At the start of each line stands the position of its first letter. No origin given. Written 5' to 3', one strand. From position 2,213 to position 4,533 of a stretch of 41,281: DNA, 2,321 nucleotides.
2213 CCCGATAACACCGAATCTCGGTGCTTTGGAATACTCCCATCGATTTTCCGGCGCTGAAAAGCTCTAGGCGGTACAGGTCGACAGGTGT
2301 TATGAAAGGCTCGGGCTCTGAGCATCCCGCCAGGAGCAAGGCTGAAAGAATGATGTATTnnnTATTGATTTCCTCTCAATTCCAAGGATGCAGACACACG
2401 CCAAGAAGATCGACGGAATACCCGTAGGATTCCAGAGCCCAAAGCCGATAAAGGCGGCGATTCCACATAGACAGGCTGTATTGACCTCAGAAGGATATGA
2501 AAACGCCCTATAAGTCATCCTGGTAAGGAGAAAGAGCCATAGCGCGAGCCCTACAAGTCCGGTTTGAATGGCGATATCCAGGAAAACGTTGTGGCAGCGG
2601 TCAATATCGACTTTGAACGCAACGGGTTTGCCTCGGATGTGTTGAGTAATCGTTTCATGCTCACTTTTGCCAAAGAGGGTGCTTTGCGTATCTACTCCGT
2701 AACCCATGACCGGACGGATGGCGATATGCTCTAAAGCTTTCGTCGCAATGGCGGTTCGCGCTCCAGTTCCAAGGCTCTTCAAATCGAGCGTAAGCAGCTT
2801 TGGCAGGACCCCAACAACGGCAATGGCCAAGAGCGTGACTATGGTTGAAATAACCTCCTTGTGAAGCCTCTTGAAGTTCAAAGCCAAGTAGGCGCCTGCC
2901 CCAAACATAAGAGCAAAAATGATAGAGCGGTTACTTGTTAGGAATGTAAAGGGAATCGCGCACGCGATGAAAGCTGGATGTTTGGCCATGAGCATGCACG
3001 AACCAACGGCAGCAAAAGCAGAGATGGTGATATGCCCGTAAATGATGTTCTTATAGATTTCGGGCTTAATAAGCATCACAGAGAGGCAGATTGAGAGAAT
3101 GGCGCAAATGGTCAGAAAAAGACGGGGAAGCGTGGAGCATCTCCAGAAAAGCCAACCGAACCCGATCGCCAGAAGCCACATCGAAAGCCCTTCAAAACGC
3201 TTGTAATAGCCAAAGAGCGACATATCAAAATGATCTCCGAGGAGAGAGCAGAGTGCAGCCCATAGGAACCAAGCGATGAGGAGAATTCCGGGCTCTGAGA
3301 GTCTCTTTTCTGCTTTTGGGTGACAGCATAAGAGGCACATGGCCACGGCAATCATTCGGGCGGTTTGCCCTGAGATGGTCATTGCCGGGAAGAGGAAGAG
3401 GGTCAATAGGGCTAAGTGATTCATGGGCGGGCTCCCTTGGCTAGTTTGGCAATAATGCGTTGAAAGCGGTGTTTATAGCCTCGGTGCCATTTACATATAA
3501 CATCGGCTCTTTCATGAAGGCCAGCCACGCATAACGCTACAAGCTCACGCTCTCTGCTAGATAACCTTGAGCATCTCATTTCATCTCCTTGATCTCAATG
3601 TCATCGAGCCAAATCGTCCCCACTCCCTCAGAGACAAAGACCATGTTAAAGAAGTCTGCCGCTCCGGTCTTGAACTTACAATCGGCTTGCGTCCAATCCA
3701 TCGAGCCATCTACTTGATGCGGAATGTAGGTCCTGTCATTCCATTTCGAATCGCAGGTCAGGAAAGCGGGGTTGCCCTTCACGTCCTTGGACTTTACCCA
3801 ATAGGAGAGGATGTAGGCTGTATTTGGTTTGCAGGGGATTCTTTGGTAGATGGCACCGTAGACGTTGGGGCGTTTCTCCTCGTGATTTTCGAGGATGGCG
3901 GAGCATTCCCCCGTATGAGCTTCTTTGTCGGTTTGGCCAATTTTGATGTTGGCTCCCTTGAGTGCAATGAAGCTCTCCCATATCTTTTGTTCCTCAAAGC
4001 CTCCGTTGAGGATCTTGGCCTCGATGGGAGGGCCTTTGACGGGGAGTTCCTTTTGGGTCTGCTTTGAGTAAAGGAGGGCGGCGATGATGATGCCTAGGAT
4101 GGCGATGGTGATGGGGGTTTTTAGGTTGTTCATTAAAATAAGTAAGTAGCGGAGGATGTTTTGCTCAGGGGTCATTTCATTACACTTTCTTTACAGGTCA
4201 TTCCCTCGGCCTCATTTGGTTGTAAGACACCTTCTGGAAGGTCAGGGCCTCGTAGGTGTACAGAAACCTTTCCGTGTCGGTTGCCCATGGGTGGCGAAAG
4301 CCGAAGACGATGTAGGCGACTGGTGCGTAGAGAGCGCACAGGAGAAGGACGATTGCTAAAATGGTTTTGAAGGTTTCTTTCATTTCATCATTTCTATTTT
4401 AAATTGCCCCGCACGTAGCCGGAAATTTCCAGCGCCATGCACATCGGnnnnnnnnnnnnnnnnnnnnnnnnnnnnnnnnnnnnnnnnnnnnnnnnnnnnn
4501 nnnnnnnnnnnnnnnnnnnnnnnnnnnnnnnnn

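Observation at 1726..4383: Six-gene translationally coupled envelope-modification operon at the moron position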

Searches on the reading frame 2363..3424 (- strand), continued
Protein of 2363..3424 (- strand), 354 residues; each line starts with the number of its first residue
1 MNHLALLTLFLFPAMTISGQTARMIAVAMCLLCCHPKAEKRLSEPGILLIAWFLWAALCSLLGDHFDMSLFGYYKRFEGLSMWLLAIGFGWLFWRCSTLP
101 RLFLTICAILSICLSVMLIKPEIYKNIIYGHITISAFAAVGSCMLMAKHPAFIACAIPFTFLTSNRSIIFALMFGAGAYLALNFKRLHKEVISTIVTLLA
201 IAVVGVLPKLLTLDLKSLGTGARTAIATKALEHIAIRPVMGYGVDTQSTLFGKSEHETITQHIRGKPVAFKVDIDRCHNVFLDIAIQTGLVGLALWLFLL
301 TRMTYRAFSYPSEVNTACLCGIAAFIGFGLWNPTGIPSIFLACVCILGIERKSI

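Call 76: find_encoding_contigs(protein=P0012, flank=5000, max_places=1)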
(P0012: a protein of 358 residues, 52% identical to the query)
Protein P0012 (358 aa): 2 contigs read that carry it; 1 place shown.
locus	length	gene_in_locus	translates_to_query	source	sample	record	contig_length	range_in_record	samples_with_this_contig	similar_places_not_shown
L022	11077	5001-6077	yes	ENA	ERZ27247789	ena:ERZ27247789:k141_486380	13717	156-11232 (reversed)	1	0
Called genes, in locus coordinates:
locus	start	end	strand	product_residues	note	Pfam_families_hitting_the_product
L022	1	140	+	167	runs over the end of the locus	PF02018:CBM_4_9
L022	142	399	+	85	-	-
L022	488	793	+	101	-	-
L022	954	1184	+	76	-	-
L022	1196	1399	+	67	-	-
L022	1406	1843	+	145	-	-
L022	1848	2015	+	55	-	-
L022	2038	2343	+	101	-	-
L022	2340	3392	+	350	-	-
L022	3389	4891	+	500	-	-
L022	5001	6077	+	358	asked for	PF04932:Wzy_C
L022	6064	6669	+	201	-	-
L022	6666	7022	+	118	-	-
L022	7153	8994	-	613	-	-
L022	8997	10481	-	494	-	-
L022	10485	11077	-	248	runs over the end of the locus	?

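Call 81: search_protein_families(library=pfam, proteins=[L021:5950-6405:+, L022:3389-4888:+, L022:2340-3389:+, L009:4265-4747:+, L014:5073-5417:+, L005:7543-7890:+, L022:6064-6666:+, L020:2226-2579:+], max_evalue=0.1)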
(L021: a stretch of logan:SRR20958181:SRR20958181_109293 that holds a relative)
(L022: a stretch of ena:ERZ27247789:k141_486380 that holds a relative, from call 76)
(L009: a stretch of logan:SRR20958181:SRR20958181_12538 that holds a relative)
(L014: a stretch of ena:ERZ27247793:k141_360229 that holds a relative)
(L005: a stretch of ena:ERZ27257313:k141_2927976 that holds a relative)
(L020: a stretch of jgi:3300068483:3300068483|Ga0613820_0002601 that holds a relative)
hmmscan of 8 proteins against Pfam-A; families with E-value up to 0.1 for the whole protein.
L021:5950-6405:+ (152 aa): 0 families

L022:3389-4888:+ (500 aa): 0 families

L022:2340-3389:+ (350 aa): 8 families
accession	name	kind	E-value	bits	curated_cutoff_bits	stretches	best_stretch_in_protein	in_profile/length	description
PF16808.10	PKcGMP_CC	-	0.00035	20.5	35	1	135-154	10-29/35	Coiled-coil N-terminus of cGMP-dependent protein kinase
PF13878.12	zf-C2H2_3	-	0.01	16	27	1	236-267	9-39/40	zinc-finger of acetyl-transferase ESCO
PF02183.23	HALZ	-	0.017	15.7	28.1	1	289-313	11-35/43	Homeobox associated leucine zipper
PF25785.1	TPR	-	0.019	15.7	27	0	271-339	2-76/110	Nucleoprotein TPR-like domain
PF16535.10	T3SSipB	-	0.066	14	31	1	263-330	12-79/155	Type III cell invasion protein SipB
PF06156.18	YabA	-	0.069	14.2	30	0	272-343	4-75/103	Initiation control protein YabA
PF25420.1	zf-C2H2_ZN292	-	0.073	13.5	27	0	117-134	5-22/33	ZN292-like C2H2 zinc finger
PF04977.20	DivIC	-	0.087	13.1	28.9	1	135-160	19-44/80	Septum formation initiator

L009:4265-4747:+ (161 aa): 0 families

L014:5073-5417:+ (115 aa): 1 family
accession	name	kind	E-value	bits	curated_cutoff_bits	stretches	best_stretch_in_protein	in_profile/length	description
PF05814.16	Ac76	-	0.0084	16.5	22.5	1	3-38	24-58/83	Orf76 (Ac76)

L005:7543-7890:+ (116 aa): 0 families

L022:6064-6666:+ (201 aa): 1 family
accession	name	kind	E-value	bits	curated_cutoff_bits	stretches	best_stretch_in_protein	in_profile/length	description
PF13392.12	HNH_3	-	2.5e-05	24.3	24.8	1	151-186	3-37/46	HNH endonuclease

L020:2226-2579:+ (118 aa): 1 family
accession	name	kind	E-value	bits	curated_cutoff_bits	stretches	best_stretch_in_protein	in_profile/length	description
PF01610.23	DDE_Tnp_ISL3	-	0.021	15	23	1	13-108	113-208/240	Transposase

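Call 101: search_protein_families(library=pfam, proteins=[L010:4700-7693:+, L010:7734-10553:+], max_evalue=0.001)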
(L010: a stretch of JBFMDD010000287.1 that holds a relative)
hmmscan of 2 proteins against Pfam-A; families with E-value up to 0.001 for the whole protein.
L010:4700-7693:+ (998 aa): 23 families
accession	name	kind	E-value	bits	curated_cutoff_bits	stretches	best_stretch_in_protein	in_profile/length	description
PF07719.23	TPR_2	-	1.6e-32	109.3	27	3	953-984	3-34/34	Tetratricopeptide repeat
PF00515.34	TPR_1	-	1.4e-31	107.4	27.8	3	918-950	2-34/34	Tetratricopeptide repeat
PF13181.12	TPR_8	-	3e-25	86.6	25.7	1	952-984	2-34/34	Tetratricopeptide repeat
PF13414.12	TPR_11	-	3.8e-21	74.9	26.8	2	828-857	9-38/42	TPR repeat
PF13431.12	TPR_17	-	1.1e-19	69.4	24.4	2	835-867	1-33/34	Tetratricopeptide repeat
PF13428.12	TPR_14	-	1.6e-16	59.5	23.5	0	918-959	2-43/44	Tetratricopeptide repeat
PF13432.12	TPR_16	-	4.2e-16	59.5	32.7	1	887-950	3-64/65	Tetratricopeptide repeat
PF14559.12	TPR_19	-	2.9e-15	56.8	25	1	928-992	2-66/68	Tetratricopeptide repeat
PF13424.12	TPR_12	-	6.6e-15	55.5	30.1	1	918-981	4-75/77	Tetratricopeptide repeat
PF23914.1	TPR_CcmH_CycH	-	7.9e-12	45.7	42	1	852-939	55-143/158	Cytochrome c-type biogenesis protein H TPR domain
PF13176.12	TPR_7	-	8.3e-11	41.5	27.9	0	883-910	1-28/36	Tetratricopeptide repeat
PF13174.12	TPR_6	-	1.2e-10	41.7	26.3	0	955-983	4-32/33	Tetratricopeptide repeat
PF04932.20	Wzy_C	-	3.9e-10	40.1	31.7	1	396-614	6-149/149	O-Antigen ligase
PF25063.1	ARM_TT21_C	-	4e-10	40.4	35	1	828-915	110-198/209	Tetratricopeptide repeat protein 21 C-terminal ARM domain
PF13374.12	TPR_10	-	6.4e-09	36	27.5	0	846-875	1-30/42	Tetratricopeptide repeat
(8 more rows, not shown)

L010:7734-10553:+ (940 aa): 22 families
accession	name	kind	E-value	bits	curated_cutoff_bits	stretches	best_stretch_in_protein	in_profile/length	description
PF00515.34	TPR_1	-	2.9e-31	106.4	27.8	3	797-829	2-34/34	Tetratricopeptide repeat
PF07719.23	TPR_2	-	2.5e-30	102.5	27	3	798-829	3-34/34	Tetratricopeptide repeat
PF13181.12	TPR_8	-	1e-24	84.9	25.7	3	764-795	3-34/34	Tetratricopeptide repeat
PF14559.12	TPR_19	-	2.2e-23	82.8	25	3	775-828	4-57/68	Tetratricopeptide repeat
PF13424.12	TPR_12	-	1.2e-18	67.5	30.1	1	765-825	6-74/77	Tetratricopeptide repeat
PF13414.12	TPR_11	-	1.2e-15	57.3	26.8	2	769-810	1-42/42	TPR repeat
PF13431.12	TPR_17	-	2.9e-15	55.6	24.4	1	785-817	2-34/34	Tetratricopeptide repeat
PF13176.12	TPR_7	-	4.2e-14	51.8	27.9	1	798-828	1-31/36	Tetratricopeptide repeat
PF13174.12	TPR_6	-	8.6e-14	51.6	26.3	0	765-794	3-32/33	Tetratricopeptide repeat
PF13428.12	TPR_14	-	9.9e-14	50.9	23.5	0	801-835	6-40/44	Tetratricopeptide repeat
PF13432.12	TPR_16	-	2e-13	51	32.7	2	767-829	2-64/65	Tetratricopeptide repeat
PF13374.12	TPR_10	-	4.2e-12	46.1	27.5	1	797-823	3-29/42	Tetratricopeptide repeat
PF13371.12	TPR_9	-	6.5e-12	45.7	35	1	866-928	3-65/73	Tetratricopeptide repeat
PF04932.20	Wzy_C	-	2.1e-07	31.3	31.7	1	337-570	2-149/149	O-Antigen ligase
PF23914.1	TPR_CcmH_CycH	-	4.2e-07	30.4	42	0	760-849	48-140/158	Cytochrome c-type biogenesis protein H TPR domain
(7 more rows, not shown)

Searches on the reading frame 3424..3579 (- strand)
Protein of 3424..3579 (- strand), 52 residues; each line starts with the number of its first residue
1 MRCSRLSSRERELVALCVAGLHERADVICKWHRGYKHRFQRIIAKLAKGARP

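Call 3: search_protein_families(library=pfam, proteins=[window:3424-3579:-], max_evalue=1)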
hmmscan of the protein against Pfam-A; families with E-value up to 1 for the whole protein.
window:3424-3579:- (52 aa): 0 families

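Call 4: search_protein_families(library=phrogs, proteins=[window:3424-3579:-], max_evalue=1)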
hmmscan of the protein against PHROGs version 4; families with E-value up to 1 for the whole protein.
window:3424-3579:- (52 aa): 2 families
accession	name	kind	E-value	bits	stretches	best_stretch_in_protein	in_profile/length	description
phrog_26095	-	unknown function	0.1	13.7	1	7-46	12-49/57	-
phrog_38265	-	unknown function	0.17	12.8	1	12-46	16-51/71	-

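Call 47: search_protein_families(library=ncbifam, proteins=[window:3424-3579:-], max_evalue=1)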
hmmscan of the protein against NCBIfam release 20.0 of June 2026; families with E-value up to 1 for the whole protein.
window:3424-3579:- (52 aa): 0 families

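Call 48: search_protein_families(library=padloc, proteins=[window:3424-3579:-], max_evalue=1)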
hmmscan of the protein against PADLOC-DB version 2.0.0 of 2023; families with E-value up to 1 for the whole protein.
window:3424-3579:- (52 aa): 0 families

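Call 64: search_solved_structures(query=window:3424-3579:-, max_evalue=10)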
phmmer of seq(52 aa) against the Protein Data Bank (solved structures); distinct sequences matched with E-value up to 10: 2.
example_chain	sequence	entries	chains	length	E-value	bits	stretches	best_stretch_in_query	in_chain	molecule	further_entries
6qp9_A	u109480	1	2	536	0.87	13.1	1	17-41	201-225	Semaphorin-1A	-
8phe_C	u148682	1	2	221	1.6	12.3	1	10-37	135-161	Evolutionarily conserved signaling intermediate in Toll pathway, mitochondrial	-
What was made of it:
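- On GerE/LuxR-type HTH - g3: No PDB hit (call 64).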

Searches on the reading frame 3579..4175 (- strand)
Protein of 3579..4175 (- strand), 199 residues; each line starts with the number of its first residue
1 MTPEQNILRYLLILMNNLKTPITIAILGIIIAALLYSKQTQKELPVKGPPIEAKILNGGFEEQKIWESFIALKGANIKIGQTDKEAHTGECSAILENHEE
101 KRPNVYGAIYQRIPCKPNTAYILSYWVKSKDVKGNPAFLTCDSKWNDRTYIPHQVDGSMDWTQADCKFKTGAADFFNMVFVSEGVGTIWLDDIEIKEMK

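Call 3: search_protein_families(library=pfam, proteins=[window:3579-4175:-], max_evalue=1)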
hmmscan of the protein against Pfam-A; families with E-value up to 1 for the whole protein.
window:3579-4175:- (199 aa): 3 families
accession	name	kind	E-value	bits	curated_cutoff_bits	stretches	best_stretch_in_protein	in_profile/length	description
PF02018.23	CBM_4_9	-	9.6e-06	26.5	25.9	1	54-180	3-127/136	Carbohydrate binding domain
PF22637.2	CBM_4_9_1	-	0.00057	20.6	27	1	89-194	43-147/148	BppA domain 1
PF01010.25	Proton_antipo_C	-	0.079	13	26.8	1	17-39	158-180/243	NADH-dehyrogenase subunit F, TMs, (complex I) C-terminus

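Call 4: search_protein_families(library=phrogs, proteins=[window:3579-4175:-], max_evalue=1)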
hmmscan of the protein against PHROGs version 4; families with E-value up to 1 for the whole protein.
window:3579-4175:- (199 aa): 3 families
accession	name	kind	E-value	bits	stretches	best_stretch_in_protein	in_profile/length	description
phrog_1775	-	head and packaging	0.02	13.4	1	55-195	947-1093/1609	minor head protein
phrog_5983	-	tail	0.11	13.2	1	98-153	77-132/300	tail protein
phrog_11445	-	tail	0.16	9.8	1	113-197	614-702/2001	minor tail protein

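Call 31: search_solved_structures(query=window:3579-4175:-, max_evalue=1)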
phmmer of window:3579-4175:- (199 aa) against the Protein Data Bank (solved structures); distinct sequences matched with E-value up to 1: 8.
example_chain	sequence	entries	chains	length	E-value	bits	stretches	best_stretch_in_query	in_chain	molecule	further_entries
3oeb_A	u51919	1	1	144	0.0023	21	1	111-171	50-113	S-layer associated multidomain endoglucanase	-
2zey_A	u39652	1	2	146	0.0023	20.9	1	111-171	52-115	S-layer associated multidomain endoglucanase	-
2zex_A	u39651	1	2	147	0.0023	20.9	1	111-171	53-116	S-layer associated multidomain endoglucanase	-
3oea_A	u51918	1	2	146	0.0023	20.9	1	111-171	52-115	S-layer associated multidomain endoglucanase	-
2zew_A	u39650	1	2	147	0.0023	20.9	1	111-171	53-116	S-layer associated multidomain endoglucanase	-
4d0q_A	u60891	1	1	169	0.16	14.9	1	95-198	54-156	HYALURONATE LYASE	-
2zez_A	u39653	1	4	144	0.22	14.5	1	109-173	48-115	S-layer associated multidomain endoglucanase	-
9lcw_A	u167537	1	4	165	0.82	12.6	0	129-184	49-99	Thermostable direct hemolysin-related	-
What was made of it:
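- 3576..4175 (-): g2: 199-aa protein with an N-terminal TM anchor and a CBM_4_9-like beta-sandwich domain. It is lineage-variable cargo. Pfam CBM_4_9 26.5 bits (GA 25.9), residues 54-180 (call 3). phmmer against PDB CBM entries 2ZEW/3OEB gives E 0.0023 (call 31).
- On CBM_4_9 carbohydrate-binding module - g2: The match to PDB CBM entries is weak, E 0.0023 (call 31).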

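Call 47: search_protein_families(library=ncbifam, proteins=[window:3579-4175:-], max_evalue=1)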
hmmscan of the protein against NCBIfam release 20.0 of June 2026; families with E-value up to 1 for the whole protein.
window:3579-4175:- (199 aa): 1 family
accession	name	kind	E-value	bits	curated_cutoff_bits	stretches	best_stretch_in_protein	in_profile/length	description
NF033675.1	NTTRR-F1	subfamily_domain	0.0055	16.8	70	1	51-130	2-70/155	NTTRR-F1 domain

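Call 48: search_protein_families(library=padloc, proteins=[window:3579-4175:-], max_evalue=1)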
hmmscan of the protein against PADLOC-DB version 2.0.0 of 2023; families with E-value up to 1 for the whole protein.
window:3579-4175:- (199 aa): 0 families

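Call 78: find_homologous_proteins(query=window:3579-4175:-, max_evalue=0.001)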
Query window:3579-4175:- (199 aa): 1 proteins with E <= 0.001 among 134 candidates.
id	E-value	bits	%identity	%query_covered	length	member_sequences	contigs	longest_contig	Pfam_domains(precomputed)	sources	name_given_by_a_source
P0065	3.0e-132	456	100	100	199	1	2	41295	PF02018.24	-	-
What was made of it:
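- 3576..4175 (-): The database search found only the protein itself (call 78).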

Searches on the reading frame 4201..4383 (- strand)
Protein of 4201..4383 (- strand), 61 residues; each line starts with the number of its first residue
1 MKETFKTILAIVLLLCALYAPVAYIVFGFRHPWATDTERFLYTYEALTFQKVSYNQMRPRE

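Call 3: search_protein_families(library=pfam, proteins=[window:4201-4383:-], max_evalue=1)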
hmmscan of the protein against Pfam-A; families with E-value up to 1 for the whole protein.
window:4201-4383:- (61 aa): 1 family
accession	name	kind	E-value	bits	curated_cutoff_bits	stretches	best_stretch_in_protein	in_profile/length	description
PF20619.3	DUF6804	-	0.076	13.6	27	1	1-25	1-25/91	Family of unknown function (DUF6804)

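Call 4: search_protein_families(library=phrogs, proteins=[window:4201-4383:-], max_evalue=1)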
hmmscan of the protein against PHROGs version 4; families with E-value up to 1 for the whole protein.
window:4201-4383:- (61 aa): 2 families
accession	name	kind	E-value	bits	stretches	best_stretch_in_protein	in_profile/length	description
phrog_22482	-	unknown function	0.0097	17.4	1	3-43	36-75/95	-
phrog_15683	-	unknown function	0.15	13.1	1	37-56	29-48/64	-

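Call 47: search_protein_families(library=ncbifam, proteins=[window:4201-4383:-], max_evalue=1)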
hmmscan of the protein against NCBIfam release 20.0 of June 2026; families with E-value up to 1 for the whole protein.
window:4201-4383:- (61 aa): 0 families

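Call 48: search_protein_families(library=padloc, proteins=[window:4201-4383:-], max_evalue=1)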
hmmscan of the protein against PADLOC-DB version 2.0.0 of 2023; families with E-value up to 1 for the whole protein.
window:4201-4383:- (61 aa): 0 families
